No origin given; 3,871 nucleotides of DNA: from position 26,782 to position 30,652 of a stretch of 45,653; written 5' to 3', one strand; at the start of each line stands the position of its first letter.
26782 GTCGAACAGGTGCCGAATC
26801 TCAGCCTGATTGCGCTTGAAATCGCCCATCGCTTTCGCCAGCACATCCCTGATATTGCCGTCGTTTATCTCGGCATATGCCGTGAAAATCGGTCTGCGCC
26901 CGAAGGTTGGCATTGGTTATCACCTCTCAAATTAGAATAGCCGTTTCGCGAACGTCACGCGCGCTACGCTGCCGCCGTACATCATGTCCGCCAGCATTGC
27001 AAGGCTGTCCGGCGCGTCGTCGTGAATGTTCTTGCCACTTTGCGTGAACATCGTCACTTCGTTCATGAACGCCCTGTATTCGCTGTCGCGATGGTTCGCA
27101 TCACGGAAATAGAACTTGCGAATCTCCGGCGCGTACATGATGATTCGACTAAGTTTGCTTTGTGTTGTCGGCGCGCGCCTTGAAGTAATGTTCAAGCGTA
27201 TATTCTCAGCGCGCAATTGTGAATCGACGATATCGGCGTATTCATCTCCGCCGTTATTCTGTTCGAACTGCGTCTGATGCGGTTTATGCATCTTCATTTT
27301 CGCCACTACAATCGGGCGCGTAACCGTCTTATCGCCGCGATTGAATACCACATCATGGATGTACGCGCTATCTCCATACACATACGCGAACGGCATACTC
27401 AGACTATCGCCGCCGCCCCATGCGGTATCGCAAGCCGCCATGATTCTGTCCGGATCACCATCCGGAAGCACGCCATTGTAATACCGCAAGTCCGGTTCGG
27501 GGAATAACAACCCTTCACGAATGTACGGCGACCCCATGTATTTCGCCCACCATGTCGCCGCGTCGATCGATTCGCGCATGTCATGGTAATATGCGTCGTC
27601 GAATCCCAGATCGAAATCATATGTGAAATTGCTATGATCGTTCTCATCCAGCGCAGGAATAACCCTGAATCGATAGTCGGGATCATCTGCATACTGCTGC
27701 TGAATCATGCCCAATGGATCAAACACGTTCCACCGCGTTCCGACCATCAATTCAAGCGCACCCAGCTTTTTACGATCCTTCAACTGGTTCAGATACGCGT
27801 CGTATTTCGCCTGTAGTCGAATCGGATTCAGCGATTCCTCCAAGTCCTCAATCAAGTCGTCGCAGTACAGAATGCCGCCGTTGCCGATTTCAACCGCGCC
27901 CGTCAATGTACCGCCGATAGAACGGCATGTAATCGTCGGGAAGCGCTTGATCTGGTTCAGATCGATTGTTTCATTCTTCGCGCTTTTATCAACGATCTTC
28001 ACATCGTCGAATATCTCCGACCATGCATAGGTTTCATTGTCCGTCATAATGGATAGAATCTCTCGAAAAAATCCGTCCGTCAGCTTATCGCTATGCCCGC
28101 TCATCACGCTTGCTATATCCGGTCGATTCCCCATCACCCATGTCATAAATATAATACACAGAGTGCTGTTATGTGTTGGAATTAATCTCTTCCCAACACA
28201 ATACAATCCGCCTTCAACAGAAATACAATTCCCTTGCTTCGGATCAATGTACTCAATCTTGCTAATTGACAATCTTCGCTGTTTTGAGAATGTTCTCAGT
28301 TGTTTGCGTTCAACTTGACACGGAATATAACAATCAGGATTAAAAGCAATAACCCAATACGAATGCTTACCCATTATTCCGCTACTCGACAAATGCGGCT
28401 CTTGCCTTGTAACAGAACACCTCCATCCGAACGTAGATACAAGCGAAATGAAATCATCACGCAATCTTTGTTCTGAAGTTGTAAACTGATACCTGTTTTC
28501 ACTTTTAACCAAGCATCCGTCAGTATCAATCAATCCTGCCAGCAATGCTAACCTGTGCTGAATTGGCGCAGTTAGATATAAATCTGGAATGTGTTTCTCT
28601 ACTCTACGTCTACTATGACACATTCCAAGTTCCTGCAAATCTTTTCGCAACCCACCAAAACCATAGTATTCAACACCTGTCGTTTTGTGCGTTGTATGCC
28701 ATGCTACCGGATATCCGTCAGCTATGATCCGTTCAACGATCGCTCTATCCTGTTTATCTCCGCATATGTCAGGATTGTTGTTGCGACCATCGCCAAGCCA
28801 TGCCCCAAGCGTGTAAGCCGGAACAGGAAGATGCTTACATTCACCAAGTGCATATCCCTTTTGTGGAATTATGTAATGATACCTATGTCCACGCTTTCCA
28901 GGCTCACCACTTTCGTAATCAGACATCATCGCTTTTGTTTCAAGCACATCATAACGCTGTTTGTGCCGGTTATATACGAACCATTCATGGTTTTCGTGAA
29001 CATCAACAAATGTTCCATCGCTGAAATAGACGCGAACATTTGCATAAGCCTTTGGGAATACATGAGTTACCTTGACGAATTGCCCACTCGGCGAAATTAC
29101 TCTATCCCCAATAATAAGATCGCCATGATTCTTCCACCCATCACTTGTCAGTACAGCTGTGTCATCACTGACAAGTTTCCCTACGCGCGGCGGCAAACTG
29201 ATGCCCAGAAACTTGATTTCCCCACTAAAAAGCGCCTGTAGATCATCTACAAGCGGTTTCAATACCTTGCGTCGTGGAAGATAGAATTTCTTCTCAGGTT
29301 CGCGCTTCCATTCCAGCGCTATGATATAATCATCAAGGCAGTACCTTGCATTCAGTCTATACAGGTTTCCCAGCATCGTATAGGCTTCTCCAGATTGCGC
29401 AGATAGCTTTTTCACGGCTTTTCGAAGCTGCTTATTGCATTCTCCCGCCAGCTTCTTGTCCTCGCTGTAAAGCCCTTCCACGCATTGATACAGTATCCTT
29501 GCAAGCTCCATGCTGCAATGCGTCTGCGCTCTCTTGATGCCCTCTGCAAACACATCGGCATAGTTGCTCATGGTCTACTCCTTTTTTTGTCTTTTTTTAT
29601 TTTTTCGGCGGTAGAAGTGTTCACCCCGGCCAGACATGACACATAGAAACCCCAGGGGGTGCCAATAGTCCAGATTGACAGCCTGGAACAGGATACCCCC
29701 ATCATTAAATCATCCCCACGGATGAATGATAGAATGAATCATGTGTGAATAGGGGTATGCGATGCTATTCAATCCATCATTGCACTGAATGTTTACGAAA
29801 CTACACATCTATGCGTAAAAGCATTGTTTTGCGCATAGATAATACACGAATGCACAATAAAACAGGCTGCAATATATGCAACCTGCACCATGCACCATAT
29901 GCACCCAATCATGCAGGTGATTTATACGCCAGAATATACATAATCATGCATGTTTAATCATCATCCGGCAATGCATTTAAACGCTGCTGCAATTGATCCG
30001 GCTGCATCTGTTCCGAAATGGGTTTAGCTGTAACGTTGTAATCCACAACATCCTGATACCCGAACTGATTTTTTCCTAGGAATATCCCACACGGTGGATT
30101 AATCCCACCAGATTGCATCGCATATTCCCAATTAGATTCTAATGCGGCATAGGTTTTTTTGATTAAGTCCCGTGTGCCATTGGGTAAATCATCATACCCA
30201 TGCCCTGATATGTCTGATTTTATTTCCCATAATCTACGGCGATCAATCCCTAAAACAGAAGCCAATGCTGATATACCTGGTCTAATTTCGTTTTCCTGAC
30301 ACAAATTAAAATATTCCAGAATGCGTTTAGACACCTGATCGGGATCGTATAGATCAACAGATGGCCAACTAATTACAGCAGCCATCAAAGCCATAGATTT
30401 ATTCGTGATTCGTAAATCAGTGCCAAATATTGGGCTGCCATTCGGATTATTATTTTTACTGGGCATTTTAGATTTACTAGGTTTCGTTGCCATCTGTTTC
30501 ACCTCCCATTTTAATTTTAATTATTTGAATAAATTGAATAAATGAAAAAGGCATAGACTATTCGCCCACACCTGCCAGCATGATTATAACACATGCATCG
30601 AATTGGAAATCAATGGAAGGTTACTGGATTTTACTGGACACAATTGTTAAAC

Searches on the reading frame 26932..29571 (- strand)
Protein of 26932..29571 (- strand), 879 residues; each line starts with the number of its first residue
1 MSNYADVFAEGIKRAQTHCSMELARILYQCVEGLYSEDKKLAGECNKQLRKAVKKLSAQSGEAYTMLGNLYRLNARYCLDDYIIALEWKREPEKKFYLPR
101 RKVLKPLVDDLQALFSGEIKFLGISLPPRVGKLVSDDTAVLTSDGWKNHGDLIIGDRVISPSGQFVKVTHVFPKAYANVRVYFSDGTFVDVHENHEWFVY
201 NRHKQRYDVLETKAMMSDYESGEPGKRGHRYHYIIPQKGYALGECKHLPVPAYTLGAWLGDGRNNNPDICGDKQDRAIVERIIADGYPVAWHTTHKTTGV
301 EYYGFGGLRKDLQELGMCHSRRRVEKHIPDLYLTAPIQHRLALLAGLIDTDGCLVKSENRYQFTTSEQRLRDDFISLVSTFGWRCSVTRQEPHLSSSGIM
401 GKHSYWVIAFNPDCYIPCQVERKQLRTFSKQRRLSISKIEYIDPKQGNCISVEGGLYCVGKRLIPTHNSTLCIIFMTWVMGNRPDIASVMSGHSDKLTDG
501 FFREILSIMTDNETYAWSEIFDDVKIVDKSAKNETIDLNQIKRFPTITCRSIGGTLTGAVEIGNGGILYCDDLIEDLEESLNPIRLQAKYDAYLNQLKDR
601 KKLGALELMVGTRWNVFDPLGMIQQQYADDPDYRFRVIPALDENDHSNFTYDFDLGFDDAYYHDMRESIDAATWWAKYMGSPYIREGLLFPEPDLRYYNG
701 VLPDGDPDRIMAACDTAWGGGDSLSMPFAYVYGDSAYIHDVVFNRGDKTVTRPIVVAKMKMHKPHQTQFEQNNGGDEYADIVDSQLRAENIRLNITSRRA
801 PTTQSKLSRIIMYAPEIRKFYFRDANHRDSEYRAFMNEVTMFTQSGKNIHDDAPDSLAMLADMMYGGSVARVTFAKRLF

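Call 87: search_protein_families(library=pfam, proteins=[window:26932-29571:-], max_evalue=0.001)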
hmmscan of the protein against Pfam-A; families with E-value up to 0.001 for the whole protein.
window:26932-29571:- (879 aa): 3 families
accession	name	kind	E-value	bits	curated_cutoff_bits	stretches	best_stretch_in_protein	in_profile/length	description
PF14528.11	LAGLIDADG_3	-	1.5e-05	25.6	22.5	1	340-384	3-49/82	LAGLIDADG-like domain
PF22530.2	Terminase-T7_RNaseH-like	-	0.00014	22.5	27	1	715-811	2-96/108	Terminase Bacteriophage T7, Ribonuclease H-like domain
PF05204.19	Hom_end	-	0.00046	20.7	21.1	1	328-405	2-80/110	Homing endonuclease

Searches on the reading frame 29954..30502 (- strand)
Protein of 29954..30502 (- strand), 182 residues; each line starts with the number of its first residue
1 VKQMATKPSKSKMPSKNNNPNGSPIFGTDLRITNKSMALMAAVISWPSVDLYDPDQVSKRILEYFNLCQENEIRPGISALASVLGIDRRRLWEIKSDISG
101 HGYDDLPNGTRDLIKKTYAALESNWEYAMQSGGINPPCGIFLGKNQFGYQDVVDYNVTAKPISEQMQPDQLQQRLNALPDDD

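Call 87: search_protein_families(library=pfam, proteins=[window:29954-30502:-], max_evalue=0.001)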
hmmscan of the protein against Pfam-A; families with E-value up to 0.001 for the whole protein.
window:29954-30502:- (182 aa): 1 family
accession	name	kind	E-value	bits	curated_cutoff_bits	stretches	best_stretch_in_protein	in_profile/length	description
PF16677.11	GP3_package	-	0.00033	21.2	29.4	1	52-151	7-101/105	DNA-packaging protein gp3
